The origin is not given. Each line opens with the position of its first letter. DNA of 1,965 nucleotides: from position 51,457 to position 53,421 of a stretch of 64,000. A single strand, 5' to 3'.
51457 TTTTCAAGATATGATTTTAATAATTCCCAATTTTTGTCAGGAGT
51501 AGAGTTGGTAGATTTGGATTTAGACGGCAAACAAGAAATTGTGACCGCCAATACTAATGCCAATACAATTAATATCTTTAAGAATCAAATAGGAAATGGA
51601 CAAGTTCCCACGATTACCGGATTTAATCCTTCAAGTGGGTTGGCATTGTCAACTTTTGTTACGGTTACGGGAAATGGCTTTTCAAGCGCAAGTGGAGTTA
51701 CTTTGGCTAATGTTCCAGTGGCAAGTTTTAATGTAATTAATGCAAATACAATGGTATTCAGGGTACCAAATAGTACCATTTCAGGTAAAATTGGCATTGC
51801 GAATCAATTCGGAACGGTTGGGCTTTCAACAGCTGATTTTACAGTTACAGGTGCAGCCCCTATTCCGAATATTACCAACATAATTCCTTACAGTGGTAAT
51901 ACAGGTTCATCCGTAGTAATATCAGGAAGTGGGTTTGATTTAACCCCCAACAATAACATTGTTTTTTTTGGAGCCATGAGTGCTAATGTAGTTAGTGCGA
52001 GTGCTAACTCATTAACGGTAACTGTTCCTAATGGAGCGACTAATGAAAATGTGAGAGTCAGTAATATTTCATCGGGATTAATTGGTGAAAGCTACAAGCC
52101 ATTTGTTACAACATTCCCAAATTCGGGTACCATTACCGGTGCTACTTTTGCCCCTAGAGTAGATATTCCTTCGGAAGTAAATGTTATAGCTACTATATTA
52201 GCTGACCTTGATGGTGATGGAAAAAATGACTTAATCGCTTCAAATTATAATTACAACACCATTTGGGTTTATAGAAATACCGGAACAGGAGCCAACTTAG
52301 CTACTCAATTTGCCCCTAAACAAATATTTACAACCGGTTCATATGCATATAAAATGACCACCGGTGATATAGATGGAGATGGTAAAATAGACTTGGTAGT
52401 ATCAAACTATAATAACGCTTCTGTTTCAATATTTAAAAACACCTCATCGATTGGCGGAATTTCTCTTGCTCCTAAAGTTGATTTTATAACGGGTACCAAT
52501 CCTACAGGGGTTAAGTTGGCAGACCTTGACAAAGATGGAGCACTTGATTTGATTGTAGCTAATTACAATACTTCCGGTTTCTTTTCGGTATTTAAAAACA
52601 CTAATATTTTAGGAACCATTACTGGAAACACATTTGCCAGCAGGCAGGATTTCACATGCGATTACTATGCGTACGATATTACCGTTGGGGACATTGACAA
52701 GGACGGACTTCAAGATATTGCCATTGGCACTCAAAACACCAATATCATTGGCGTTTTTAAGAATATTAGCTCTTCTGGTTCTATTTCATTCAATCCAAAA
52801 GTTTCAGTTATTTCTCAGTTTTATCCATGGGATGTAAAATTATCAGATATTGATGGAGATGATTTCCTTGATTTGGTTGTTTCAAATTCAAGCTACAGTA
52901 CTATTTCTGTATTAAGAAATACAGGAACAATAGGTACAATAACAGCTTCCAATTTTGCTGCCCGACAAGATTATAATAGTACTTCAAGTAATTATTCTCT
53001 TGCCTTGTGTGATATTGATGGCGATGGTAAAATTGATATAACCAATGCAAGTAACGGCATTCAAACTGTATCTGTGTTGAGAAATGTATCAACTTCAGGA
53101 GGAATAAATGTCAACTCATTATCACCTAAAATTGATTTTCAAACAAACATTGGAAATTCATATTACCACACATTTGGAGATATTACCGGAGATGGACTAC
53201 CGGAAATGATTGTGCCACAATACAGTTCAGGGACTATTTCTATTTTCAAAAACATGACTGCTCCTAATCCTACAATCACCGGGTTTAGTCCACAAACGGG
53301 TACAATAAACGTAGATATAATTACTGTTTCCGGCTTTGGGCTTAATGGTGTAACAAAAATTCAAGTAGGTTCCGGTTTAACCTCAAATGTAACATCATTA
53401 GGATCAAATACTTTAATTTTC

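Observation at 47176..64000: Giant uninterrupted ORF (5,608 codons and still open) that the supplied ORF track omits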

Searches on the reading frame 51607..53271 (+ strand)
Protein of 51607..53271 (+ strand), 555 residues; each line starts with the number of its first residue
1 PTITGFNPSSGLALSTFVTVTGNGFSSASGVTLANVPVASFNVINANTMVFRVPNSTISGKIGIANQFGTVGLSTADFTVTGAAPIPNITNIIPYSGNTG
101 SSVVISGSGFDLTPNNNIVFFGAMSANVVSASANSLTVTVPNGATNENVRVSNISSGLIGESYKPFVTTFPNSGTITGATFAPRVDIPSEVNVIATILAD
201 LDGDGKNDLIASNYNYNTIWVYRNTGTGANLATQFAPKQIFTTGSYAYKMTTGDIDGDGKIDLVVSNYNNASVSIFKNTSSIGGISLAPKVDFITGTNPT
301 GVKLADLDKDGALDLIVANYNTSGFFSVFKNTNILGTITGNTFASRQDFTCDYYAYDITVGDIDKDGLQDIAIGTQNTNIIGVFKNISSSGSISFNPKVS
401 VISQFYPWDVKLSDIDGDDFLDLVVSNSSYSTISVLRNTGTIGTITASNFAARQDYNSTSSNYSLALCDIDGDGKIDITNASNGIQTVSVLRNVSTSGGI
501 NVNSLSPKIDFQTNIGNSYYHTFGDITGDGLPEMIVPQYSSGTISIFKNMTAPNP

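Call 45: search_solved_structures(query=window:51607-53271:+, max_evalue=0.001)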
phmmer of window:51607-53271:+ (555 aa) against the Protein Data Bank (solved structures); distinct sequences matched with E-value up to 0.001: 27.
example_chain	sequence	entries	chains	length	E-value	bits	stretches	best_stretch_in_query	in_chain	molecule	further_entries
9etn_A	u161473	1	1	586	1.7e-06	30.2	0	111-330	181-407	Cartilage acidic protein 1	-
9ind_A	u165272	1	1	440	8.5e-05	24.6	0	333-461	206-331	Integrin alpha-V heavy chain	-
5nem_A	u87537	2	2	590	0.00013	24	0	333-460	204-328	Integrin alpha-V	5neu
5ner_A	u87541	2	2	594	0.00016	23.7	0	334-460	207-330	Integrin alpha-V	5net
4um9_A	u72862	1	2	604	0.00016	23.7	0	333-460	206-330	Integrin alpha-V heavy chain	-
9cz7_A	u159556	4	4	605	0.00016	23.7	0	333-460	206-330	Integrin alpha-V heavy chain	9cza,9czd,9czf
8ij5_E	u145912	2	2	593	0.00017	23.6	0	333-461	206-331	Integrin alpha-V heavy chain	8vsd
8w30_A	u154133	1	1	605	0.00018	23.5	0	333-461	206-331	Integrin alpha-V heavy chain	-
8tcf_A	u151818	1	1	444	0.00021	23.3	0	333-461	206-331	Integrin alpha-V heavy chain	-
4um8_A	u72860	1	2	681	0.00026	23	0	334-460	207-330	INTEGRIN ALPHA-V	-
8tcg_A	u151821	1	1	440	0.0003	22.8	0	333-461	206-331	Integrin alpha-V heavy chain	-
6om2_A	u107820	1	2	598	0.00044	22.3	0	333-461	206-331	Integrin alpha-V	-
6om1_A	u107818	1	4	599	0.00044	22.3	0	333-461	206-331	Integrin alpha-V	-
5ffg_A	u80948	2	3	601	0.00045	22.2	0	333-461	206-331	Integrin alpha-V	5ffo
9xmm_A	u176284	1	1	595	0.00049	22.1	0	333-460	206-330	Integrin alpha-V heavy chain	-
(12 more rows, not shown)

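Call 55: predict_structure(alignment_id=A2)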
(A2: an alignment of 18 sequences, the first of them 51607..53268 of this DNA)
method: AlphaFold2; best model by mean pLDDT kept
length: 554 residues; sequences in the alignment: 18
mean_pLDDT: 92.2   pTM: 0.90
mean pLDDT of the five models: 92.2, 91.5, 91.1, 91.0, 90.6
residues with pLDDT >= 90: 430; 70-90: 120; 50-70: 3; < 50: 1
segments of 3 or more residues with pLDDT < 50: none
pLDDT, mean of each block of 10 residues (from residue 1): 96 90 93 88 90 88 94 96 88 95 96 95 95 97 93 91 93 88 89 94 94 94 85 90 95 92 95 97 95 94 94 95 92 86 92 94 94 93 93 92 92 93 93 92 92 87 93 94 87 91 92 87 92 93 93 65
secondary structure, 60 per line:
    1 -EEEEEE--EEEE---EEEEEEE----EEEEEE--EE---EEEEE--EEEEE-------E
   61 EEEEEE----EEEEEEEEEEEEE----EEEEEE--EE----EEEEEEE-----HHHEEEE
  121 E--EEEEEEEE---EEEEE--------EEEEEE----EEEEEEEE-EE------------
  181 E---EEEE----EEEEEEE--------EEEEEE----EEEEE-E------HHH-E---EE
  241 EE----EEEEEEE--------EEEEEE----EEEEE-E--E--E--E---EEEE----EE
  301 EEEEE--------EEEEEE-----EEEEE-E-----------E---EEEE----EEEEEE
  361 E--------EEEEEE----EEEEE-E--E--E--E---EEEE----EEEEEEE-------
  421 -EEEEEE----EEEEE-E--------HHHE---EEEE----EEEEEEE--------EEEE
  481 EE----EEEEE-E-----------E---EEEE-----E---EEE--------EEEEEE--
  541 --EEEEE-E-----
elements in order: E2-7 E10-13 E17-23 E28-33 E41-45 E48-52 E60-66 E71-83 E88-93 E102-108 E117-121 E124-131 E135-139 E148-153 E158-165 E185-188 E193-199 E208-213 E218-222 E239-242 E247-253 E262-267 E272-276 E291-294 E299-305 E314-319 E325-329 E347-350 E355-361 E370-375 E380-384 E399-402 E407-413 E422-427 E432-436 E454-457 E462-468 E477-482 E487-491 E509-512 E522-524 E533-538 E543-547

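Call 59: fold_search(model_id=the predicted structure, library=pdb)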
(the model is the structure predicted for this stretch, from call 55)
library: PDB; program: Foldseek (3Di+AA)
matches with E <= 10: 1410; with E <= 0.001: 432
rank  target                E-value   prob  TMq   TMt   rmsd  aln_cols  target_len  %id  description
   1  3tc9_B                6.2e-11  1.00  0.36  0.45  19.0       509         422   12  Crystal structure of an auxiliary nutrient binding protein (BT_3476) from Bacteroides thetaiotaomicron VPI-5482 at 2.2 (released 2011-09-21)
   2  3tc9_A                8.6e-11  1.00  0.35  0.44  19.4       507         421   12  Crystal structure of an auxiliary nutrient binding protein (BT_3476) from Bacteroides thetaiotaomicron VPI-5482 at 2.2 (released 2011-09-21)
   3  9van_B                8.9e-10  1.00  0.48  0.67   4.6       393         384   13  Cryo-EM structure of human full length KICSTOR complex (state 2) (released 2025-11-12)
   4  3hrp                  1.3e-09  1.00  0.32  0.41  11.6       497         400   10  Crystal structure of Structural genomics protein of unknown function (NP_812590.1) from Bacteroides thetaiotaomicron VPI (released 2009-08-04)
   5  9v9n_C                1.6e-09  1.00  0.49  0.65   5.1       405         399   12  Cryo-EM structure of KICSTOR CCC complex (state 5) (released 2025-11-12)
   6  9v86_C                1.9e-09  1.00  0.47  0.63   6.1       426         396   12  Cryo-EM structure of KICSTOR CCC complex (state 3) (released 2025-11-12)
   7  9v80_B                2.5e-09  1.00  0.47  0.65   5.0       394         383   12  Cryo-EM structure of KICSTOR CCC complex (state 4) (released 2025-11-12)
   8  4hw6_B                3.1e-09  1.00  0.33  0.42  15.7       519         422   12  Crystal structure of an auxiliary nutrient binding protein (BACOVA_00264) from Bacteroides ovatus ATCC 8483 at 1.70 A  (released 2012-12-12)
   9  9v9n_B                3.7e-09  1.00  0.48  0.68   4.7       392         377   12  Cryo-EM structure of KICSTOR CCC complex (state 5) (released 2025-11-12)
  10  4hw6_A                3.9e-09  1.00  0.33  0.41  16.5       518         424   12  Crystal structure of an auxiliary nutrient binding protein (BACOVA_00264) from Bacteroides ovatus ATCC 8483 at 1.70 A  (released 2012-12-12)
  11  9v6e_B                4.5e-09  1.00  0.39  0.55   6.2       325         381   14  Cryo-EM structure of human full length KICSTOR complex (state 1) (released 2025-11-12)
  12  9etn_A                5.9e-09  1.00  0.48  0.48   6.5       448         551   16  Crystal structure of murine CRTAC1 (released 2024-07-31)
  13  9v80_C                9.3e-09  1.00  0.49  0.65   5.0       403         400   13  Cryo-EM structure of KICSTOR CCC complex (state 4) (released 2025-11-12)
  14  9v6e_C                1.1e-08  1.00  0.49  0.66   5.0       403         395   13  Cryo-EM structure of human full length KICSTOR complex (state 1) (released 2025-11-12)
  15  6voa_B                1.7e-08  1.00  0.45  0.40   4.6       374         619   12  Cryo-EM structure of the BBSome-ARL6 complex (released 2020-06-24)
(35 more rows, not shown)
